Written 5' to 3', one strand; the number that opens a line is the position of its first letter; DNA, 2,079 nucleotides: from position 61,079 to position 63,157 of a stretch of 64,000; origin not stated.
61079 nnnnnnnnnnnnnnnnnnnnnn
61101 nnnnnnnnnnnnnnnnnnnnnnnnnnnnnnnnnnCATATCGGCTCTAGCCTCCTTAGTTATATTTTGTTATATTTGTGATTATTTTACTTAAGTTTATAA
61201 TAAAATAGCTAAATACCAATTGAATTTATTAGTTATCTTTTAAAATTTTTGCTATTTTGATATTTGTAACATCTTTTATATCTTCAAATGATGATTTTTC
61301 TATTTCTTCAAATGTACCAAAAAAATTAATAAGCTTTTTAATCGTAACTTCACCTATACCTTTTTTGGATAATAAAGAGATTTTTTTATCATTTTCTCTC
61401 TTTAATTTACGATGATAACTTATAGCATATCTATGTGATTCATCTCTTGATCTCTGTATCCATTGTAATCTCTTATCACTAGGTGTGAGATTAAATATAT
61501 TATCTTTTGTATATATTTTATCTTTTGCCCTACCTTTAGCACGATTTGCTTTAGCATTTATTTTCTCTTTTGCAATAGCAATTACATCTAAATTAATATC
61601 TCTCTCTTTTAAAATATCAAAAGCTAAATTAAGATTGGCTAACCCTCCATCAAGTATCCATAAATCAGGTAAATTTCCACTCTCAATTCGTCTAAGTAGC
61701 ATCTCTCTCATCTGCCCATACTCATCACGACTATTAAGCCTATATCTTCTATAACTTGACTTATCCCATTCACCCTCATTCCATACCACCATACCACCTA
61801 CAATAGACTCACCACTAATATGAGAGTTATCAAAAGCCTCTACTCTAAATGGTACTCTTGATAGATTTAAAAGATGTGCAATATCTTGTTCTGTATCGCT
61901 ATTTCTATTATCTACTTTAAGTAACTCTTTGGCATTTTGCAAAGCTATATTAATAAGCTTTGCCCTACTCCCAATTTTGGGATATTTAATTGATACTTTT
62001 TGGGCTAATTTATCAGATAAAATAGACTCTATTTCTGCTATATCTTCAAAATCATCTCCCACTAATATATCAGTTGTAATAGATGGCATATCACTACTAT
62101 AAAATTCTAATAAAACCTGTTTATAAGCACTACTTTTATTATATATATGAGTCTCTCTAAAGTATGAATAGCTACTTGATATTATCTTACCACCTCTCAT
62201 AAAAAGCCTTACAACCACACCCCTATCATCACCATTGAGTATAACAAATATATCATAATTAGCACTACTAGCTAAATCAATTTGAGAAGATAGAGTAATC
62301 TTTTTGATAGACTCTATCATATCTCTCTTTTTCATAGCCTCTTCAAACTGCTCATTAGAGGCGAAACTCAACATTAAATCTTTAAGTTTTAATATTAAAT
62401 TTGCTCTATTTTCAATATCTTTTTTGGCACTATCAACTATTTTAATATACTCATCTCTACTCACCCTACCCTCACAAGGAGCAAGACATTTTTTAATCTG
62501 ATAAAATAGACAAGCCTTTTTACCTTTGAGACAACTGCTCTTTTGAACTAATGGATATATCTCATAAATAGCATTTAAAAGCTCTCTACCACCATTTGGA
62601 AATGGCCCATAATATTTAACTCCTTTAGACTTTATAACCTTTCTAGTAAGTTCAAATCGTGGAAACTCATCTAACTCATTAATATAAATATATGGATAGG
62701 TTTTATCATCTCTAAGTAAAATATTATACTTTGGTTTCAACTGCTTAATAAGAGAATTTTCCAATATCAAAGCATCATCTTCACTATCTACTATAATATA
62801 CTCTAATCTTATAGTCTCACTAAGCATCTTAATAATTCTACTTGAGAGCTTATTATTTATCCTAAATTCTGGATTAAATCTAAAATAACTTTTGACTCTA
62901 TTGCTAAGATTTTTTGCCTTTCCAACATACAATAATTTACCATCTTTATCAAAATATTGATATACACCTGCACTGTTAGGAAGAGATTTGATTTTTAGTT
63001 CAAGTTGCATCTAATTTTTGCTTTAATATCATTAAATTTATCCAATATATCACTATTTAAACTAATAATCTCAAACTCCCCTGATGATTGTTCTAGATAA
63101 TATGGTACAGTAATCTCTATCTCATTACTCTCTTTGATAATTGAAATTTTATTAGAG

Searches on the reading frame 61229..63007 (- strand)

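Call 44: search_protein_families(library=pfam, proteins=[window:61229-63007:-], max_evalue=0.00001)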
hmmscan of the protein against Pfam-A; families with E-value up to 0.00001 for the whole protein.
window:61229-63007:- (592 aa): 4 families
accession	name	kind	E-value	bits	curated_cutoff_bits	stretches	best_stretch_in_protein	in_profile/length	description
PF08459.17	UvrC_RNaseH_dom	-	2e-41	141.9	22.3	1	378-529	2-159/159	UvrC RNAse H endonuclease domain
PF22920.2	UvrC_RNaseH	-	1.4e-19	70.6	24.3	1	251-364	2-114/116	UvrC Ribonuclease H-like domain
PF01541.30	GIY-YIG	-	3.6e-10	40.4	22.6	1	13-95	2-78/78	GIY-YIG catalytic domain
PF02151.25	UVR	-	1.2e-06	28.5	21.5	1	203-236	2-35/36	UvrB/uvrC motif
